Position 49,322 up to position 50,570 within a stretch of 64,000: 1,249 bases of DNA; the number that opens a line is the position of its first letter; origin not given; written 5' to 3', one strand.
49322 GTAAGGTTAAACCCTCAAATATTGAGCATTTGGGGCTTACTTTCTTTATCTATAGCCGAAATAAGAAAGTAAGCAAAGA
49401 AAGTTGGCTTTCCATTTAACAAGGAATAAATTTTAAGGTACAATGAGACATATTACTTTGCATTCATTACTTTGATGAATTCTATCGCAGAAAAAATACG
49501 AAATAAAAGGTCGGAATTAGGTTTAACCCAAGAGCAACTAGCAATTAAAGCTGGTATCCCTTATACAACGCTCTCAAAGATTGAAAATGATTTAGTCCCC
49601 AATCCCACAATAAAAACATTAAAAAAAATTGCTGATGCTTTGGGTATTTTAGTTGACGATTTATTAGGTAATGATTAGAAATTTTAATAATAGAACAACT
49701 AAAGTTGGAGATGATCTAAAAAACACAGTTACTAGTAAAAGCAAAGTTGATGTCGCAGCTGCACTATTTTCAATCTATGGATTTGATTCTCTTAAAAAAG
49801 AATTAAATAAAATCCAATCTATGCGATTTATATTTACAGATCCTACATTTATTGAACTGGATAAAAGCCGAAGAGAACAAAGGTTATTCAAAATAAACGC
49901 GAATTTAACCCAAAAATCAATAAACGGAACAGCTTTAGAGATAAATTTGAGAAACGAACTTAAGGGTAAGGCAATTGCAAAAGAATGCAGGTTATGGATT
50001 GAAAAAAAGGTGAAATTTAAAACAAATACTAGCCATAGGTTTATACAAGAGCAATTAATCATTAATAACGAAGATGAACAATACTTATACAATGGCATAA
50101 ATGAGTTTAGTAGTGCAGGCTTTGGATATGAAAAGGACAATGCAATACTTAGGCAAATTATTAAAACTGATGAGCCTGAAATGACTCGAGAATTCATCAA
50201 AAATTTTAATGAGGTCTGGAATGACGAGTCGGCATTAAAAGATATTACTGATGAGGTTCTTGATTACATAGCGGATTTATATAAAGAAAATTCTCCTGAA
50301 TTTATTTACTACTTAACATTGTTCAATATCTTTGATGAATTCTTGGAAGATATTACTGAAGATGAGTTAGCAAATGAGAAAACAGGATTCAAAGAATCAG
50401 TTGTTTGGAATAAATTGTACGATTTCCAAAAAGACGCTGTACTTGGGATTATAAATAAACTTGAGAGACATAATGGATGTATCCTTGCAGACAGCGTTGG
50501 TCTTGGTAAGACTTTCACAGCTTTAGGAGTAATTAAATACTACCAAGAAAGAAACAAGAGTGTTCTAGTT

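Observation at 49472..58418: Expanded Type III R-M-like module: XRE HTH, SNF2 helicase, small partner, Mod, Res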

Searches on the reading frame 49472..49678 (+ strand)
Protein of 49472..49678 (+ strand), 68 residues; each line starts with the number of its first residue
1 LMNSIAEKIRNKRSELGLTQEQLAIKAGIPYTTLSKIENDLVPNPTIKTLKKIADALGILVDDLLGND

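Call 3: search_protein_families(library=pfam, proteins=[window:49472-49678:+], max_evalue=0.01)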
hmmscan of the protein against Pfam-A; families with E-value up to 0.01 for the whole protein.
window:49472-49678:+ (68 aa): 7 families
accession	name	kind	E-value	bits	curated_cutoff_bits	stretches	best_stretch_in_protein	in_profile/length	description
PF01381.28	HTH_3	-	2.5e-15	56.7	23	1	9-63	1-54/55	Helix-turn-helix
PF12844.13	HTH_19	-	2e-11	44.1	30.2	1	7-65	2-59/64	Helix-turn-helix domain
PF13443.12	HTH_26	-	1.6e-10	41.5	22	1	8-65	1-58/63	Cro/C1-type HTH DNA-binding domain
PF13560.12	HTH_31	-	2.9e-08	34.3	27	1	6-62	3-59/64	Helix-turn-helix domain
PF13413.12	HTH_25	-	0.00011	22.4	24.6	1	10-59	3-57/62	Helix-turn-helix domain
PF13744.12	HTH_37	-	0.003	17.8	27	1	5-61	19-75/80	Helix-turn-helix domain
PF00157.23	Pou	-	0.0076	16.6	27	0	2-24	6-28/72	Pou domain - N-terminal to homeobox domain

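Call 4: search_protein_families(library=padloc, proteins=[window:49472-49678:+], max_evalue=0.01)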
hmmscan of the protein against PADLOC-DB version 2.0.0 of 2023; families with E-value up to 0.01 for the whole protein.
window:49472-49678:+ (68 aa): 16 families
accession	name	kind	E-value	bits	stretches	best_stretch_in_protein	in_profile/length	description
PDLC02926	HTH_VI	-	2.6e-12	44.8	1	5-64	2-60/92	-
PDLC04142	capH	-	1.5e-11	43.2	1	1-68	3-69/103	capH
PDLC03665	Control_protein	-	3e-09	35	1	6-67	10-71/77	control protein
PDLC03953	RmrA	-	4.1e-07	27.5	1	2-59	3-59/373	-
PDLC04775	PDC-M69A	-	6.3e-06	24.7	1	3-66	6-68/113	-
PDLC03668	Control_protein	-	1.2e-05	23.7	1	8-58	12-61/79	control protein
PDLC03949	RmrA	-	4.1e-05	20.6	1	7-60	5-57/363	-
PDLC03946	RmrA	-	9.1e-05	19.3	1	8-59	6-56/357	-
PDLC03671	Control_protein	-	0.00014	20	1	5-65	15-74/84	control protein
PDLC03954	RmrA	-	0.00024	18.2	1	6-59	12-64/380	-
PDLC03947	RmrA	-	0.00061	16.7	1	4-58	11-64/383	-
PDLC03944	RmrA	-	0.0007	16.8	1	6-58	8-59/384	-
PDLC03951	RmrA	-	0.0013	15.8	1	7-60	11-63/400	-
PDLC03952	RmrA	-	0.0013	15.7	1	5-58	23-75/395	-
PDLC03667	Control_protein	-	0.0015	16.8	1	9-61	6-61/101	control protein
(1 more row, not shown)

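Call 9: search_protein_families(library=ncbifam, proteins=[window:49472-49678:+], max_evalue=0.001)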
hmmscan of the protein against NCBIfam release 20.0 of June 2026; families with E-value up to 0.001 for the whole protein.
window:49472-49678:+ (68 aa): 14 families
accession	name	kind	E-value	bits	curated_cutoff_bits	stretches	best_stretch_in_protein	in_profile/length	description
TIGR03070.1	couple_hipB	subfamily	1.6e-11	43.9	71.65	1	4-59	2-56/58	type II toxin-antitoxin system Y4mF family antitoxin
NF041951.1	phage_RstR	subfamily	2.8e-11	43.6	80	1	4-67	2-64/108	RstR family transcriptional repressor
NF047948.1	male_kill_WMK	equivalog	2.8e-09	36.8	300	1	4-66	5-66/300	WO male-killing family protein Wmk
TIGR00270.2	TIGR00270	equivalog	7.8e-08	32.3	110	1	6-59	77-129/159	multiprotein bridging factor aMBF1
NF046032.1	TransRegSlrRBacil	equivalog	2.4e-07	30.9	250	1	7-65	4-62/149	HTH-type transcriptional regulator SlrR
NF006015.0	PRK08154.1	subfamily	5.9e-07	28.9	204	1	2-67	28-92/314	anaerobic benzoate catabolism transcriptional regulator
NF007271.0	PRK09726.1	equivalog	1.6e-06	28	79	1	5-60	13-67/88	type II toxin-antitoxin system antitoxin HipB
NF007408.0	PRK09943.1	equivalog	4.5e-06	26.4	211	1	5-59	8-61/185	HTH-type transcriptional regulator PuuR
NF007257.0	PRK09706.1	subfamily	1.8e-05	24.6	101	1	4-57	5-57/135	transcriptional repressor DicA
TIGR02612.1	mob_myst_A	hypoth_equivalog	2.3e-05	24.3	122.6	1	9-58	30-80/150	mobile mystery protein A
NF041493.1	MobT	equivalog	0.0001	21.2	600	1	9-57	1-48/383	MobT family relaxase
NF010465.0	PRK13890.1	equivalog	0.00016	21.8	96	1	14-65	15-65/121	conjugal transfer protein TrbA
TIGR03830.1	CxxCG_CxxCG_HTH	subfamily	0.00016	21.5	61.8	1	5-51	66-113/127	type II TA system antitoxin MqsA family protein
NF038139.1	Reg_Aceta_RamB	equivalog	0.00057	18.6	700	1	7-59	5-56/465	acetate metabolism transcriptional regulator RamB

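Call 101: search_protein_families(library=phrogs, proteins=[window:49472-49678:+], max_evalue=0.001)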
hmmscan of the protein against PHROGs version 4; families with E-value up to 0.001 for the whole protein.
window:49472-49678:+ (68 aa): 23 families
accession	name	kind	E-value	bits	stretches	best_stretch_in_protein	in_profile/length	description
phrog_8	-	transcription regulation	5.1e-19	69.9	1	1-68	73-139/346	transcriptional regulator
phrog_3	-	transcription regulation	2.2e-15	58.3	1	1-67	85-148/430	transcriptional repressor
phrog_4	-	transcription regulation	5.5e-14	52.9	1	1-66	133-193/400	transcriptional repressor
phrog_5823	-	transcription regulation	5.7e-14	53.1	1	1-67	3-69/404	transcriptional regulator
phrog_1373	-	transcription regulation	1.3e-12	49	1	5-62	64-120/166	transcriptional regulator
phrog_7241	-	transcription regulation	9.1e-11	42.9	1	7-65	64-121/122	transcriptional regulator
phrog_32768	-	unknown function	1.4e-10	41.5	1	3-64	8-69/446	-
phrog_4583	-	transcription regulation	9.8e-10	39.3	1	4-66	10-71/81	transcriptional repressor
phrog_2967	-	transcription regulation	1.1e-08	35.9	1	2-66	8-71/225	transcriptional regulator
phrog_9425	-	transcription regulation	3.6e-08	34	1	6-58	9-61/72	transcriptional repressor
phrog_6288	-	unknown function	3.8e-08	34.3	1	5-57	30-82/322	-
phrog_11187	-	transcription regulation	2.3e-07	31.5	1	5-47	8-47/63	transcriptional regulator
phrog_2328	-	transcription regulation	2.4e-07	31.6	1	3-65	14-75/128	transcriptional repressor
phrog_2439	-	transcription regulation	8.3e-07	29.2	1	5-62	8-64/367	transcriptional regulator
phrog_147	-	transcription regulation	3e-06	28.5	1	1-54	1-54/100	transcriptional regulator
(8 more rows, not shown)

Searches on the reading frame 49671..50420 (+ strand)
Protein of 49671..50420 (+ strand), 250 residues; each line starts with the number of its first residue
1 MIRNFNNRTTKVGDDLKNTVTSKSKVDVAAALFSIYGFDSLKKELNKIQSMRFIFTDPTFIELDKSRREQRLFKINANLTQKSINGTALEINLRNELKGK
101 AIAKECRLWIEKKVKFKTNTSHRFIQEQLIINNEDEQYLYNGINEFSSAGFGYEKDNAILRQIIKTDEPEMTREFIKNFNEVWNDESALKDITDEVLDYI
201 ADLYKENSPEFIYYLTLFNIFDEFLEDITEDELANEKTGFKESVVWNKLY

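Call 62: search_solved_structures(query=A2, max_evalue=10)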
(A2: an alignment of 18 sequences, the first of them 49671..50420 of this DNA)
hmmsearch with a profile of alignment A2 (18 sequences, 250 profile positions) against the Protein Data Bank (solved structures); distinct sequences matched with E-value up to 10: 18.
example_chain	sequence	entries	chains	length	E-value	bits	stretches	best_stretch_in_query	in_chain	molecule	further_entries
5nlb_B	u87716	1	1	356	0.017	17.8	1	168-218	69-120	Cullin-3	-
4eoz_B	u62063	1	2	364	0.017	17.8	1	168-218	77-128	Cullin-3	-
4hxi_B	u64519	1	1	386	0.018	17.8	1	167-218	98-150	Cullin-3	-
8i79_B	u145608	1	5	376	0.018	17.8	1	168-218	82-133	Cullin-3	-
8u82_C1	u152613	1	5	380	0.018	17.8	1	168-218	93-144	Cullin-3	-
8u80_C1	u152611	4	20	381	0.019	17.7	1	168-218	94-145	Cullin-3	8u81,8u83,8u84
4apf_B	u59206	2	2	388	0.019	17.6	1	168-218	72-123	CULLIN 3 | Cullin-3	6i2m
9rwz_H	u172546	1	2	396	0.019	17.6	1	168-218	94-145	Cullin-3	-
4ap2_B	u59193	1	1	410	0.021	17.6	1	168-218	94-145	CULLIN-3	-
8h34_M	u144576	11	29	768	0.087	15.5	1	168-218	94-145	Cullin-3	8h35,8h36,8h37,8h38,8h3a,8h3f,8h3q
9q3e_L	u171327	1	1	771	0.087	15.5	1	168-218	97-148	Cullin-3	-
8k9i_C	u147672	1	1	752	0.088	15.5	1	168-218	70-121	Cullin-3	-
8gq6_C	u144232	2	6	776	0.088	15.5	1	168-218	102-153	Cullin-3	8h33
8k8t_C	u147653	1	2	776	0.088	15.5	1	168-218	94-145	Cullin-3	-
3mte_A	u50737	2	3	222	0.44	13.2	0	6-62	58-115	16S rRNA methylase | 16S rRNA (adenine(1408)-N(1))-methyltransferase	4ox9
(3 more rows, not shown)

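Call 63: search_protein_families(library=pfam, alignment_id=A2, max_evalue=5)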
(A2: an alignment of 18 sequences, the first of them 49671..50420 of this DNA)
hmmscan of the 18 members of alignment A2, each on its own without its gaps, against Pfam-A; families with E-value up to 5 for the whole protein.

A. member 1, window:49671-50420:+ (250 aa): 1 family
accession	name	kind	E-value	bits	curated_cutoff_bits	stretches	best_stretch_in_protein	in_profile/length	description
PF04983.23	RNA_pol_Rpb1_3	-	0.25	11.6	28.9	0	128-190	90-153/162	RNA polymerase Rpb1, domain 3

B. families by the number of members that match (of 18 scanned): 13 families
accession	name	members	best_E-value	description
PF03288.22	Pox_D5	2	0.75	Poxvirus D5 protein-like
PF21205.3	Rep3_C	1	0.0096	Initiator Rep protein, WH2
PF25714.1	Phage_HCP1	1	0.011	Head completion protein 1, phage connector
PF15093.11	SPMIP4-like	1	0.019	Sperm-associated microtubule inner protein 4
PF17376.7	DUF5398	1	0.059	Family of unknown function (DUF5398)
PF13220.11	DUF4028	1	0.073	Protein of unknown function (DUF4028)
PF07305.17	DUF1454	1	0.077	Protein of unknown function (DUF1454)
PF17681.6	GCP_N_terminal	1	0.09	Gamma tubulin complex component N-terminal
PF17190.9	RecG_N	1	0.16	RecG N-terminal helical domain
PF03150.19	CCP_MauG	1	0.17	Di-haem cytochrome c peroxidase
PF20634.2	IFNGR1_transm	1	0.23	Interferon gamma receptor 1, transmembrane region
PF04983.23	RNA_pol_Rpb1_3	1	0.25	RNA polymerase Rpb1, domain 3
PF23511.1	Microp_apicomplexa_7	1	0.3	Apicomplexa microprotein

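Call 75: predict_structure(alignment_id=A3)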
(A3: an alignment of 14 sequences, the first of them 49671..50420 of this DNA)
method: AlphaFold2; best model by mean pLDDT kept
length: 250 residues; sequences in the alignment: 14
mean_pLDDT: 52.9   pTM: 0.55
mean pLDDT of the five models: 52.9, 43.9, 38.1, 32.8, 31.0
residues with pLDDT >= 90: 0; 70-90: 67; 50-70: 58; < 50: 125
segments of 3 or more residues with pLDDT < 50: 1-13, 31-41, 58-93, 143-161, 207-250
pLDDT, mean of each block of 10 residues (from residue 1): 26 57 74 37 63 61 40 36 41 50 57 73 73 81 40 34 69 86 83 66 49 33 31 33 30
secondary structure, 60 per line:
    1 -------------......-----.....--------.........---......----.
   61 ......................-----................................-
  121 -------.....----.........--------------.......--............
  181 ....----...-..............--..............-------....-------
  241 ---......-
elements in order: H14-19 E25-29 H38-46 E50-55 H60-82 H88-113 E114-119 E128-132 E137-145 E160-166 H169-184 E189-191 H193-206 H209-222 H230-233 H244-249

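Call 79: fold_search(model_id=the predicted structure, library=pdb)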
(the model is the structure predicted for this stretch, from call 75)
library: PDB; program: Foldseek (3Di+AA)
matches with E <= 10: 151; with E <= 0.001: 0
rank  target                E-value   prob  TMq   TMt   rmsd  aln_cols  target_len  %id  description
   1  7clg_A                2.9e-02  0.98  0.37  0.13   9.1       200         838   10  Crystal structure of the ATP-dependent restriction endonuclease SauUSI (released 2021-01-20)
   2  7clg_B                3.3e-02  0.95  0.35  0.13   8.7       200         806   10  Crystal structure of the ATP-dependent restriction endonuclease SauUSI (released 2021-01-20)
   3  4rct_A                4.1e-02  0.97  0.35  0.26   9.5       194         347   12  Crystal structure of R-protein of NgoAVII restriction endonuclease (released 2014-12-24)
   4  4urj_C                7.1e-02  0.69  0.30  0.41   9.3       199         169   11  Crystal structure of human BJ-TSA-9 (released 2014-10-01)
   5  4urj_D                8.0e-02  0.80  0.33  0.44   9.2       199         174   12  Crystal structure of human BJ-TSA-9 (released 2014-10-01)
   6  3hsi_B                1.4e-01  0.54  0.32  0.20  11.1       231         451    8  Crystal structure of phosphatidylserine synthase Haemophilus influenzae Rd KW20 (released 2009-06-30)
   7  8yr5_A                1.9e-01  0.51  0.37  0.24  10.8       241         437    9  Crystal structure of E. coli phosphatidylserine synthase in apo state (released 2024-11-20)
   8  4urj_B                2.1e-01  0.57  0.32  0.43   9.4       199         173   12  Crystal structure of human BJ-TSA-9 (released 2014-10-01)
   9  8yr5_E                2.1e-01  0.47  0.37  0.23  10.7       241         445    9  Crystal structure of E. coli phosphatidylserine synthase in apo state (released 2024-11-20)
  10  8yr5_C                2.1e-01  0.38  0.32  0.20  11.6       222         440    9  Crystal structure of E. coli phosphatidylserine synthase in apo state (released 2024-11-20)
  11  8yr5_I                2.1e-01  0.38  0.32  0.20  11.7       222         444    9  Crystal structure of E. coli phosphatidylserine synthase in apo state (released 2024-11-20)
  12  9uri_A                2.2e-01  0.75  0.38  0.17  11.7       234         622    8  apo form of polyphosphate kinase 1 (PPK1) (released 2026-03-04)
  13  1xdo_A                2.2e-01  0.66  0.38  0.15  13.0       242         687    7  Crystal Structure of Escherichia coli Polyphosphate Kinase (released 2005-06-21)
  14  8yr5_D                2.4e-01  0.38  0.34  0.21  11.5       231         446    9  Crystal structure of E. coli phosphatidylserine synthase in apo state (released 2024-11-20)
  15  8yr5_B                2.8e-01  0.35  0.34  0.22  11.5       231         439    9  Crystal structure of E. coli phosphatidylserine synthase in apo state (released 2024-11-20)
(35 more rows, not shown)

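Call 82: find_related_loci(query=A2, collection=metagenome_contigs, flank=10000)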
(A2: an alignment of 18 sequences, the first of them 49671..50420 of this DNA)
Query A2 (250 aa) in metagenome_contigs; peptide patterns used: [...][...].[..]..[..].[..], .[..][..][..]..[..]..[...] (x = any residue, [..] = any of these).
600 stretches matched a pattern (row limit reached: there are more); 497 encode a relative of the query (tblastn E <= 1e-3); the best 80 are kept; 80 distinct loci.
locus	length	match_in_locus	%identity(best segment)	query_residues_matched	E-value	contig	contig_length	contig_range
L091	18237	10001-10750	69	1-250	8e-118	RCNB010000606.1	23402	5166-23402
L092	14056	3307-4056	68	1-250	1e-116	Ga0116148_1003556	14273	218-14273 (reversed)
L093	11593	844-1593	67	1-250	3e-115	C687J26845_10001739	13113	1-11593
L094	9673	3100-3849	67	1-250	2e-113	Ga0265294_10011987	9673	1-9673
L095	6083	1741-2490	68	1-250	2e-113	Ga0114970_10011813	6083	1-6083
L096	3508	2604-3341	68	5-250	2e-114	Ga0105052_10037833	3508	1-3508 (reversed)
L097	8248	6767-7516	65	1-250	2e-111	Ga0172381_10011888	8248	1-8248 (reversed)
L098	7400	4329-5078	68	1-250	5e-110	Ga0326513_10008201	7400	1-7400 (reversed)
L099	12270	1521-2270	65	1-250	7e-103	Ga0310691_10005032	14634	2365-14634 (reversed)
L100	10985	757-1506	61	1-250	4e-101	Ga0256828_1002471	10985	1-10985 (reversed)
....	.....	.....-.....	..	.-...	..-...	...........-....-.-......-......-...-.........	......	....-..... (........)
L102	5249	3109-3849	58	1-250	1e-94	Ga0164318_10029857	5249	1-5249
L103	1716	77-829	55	1-250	4e-96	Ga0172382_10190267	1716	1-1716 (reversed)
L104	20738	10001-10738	54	6-250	3e-90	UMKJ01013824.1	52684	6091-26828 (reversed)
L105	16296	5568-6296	53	6-250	2e-82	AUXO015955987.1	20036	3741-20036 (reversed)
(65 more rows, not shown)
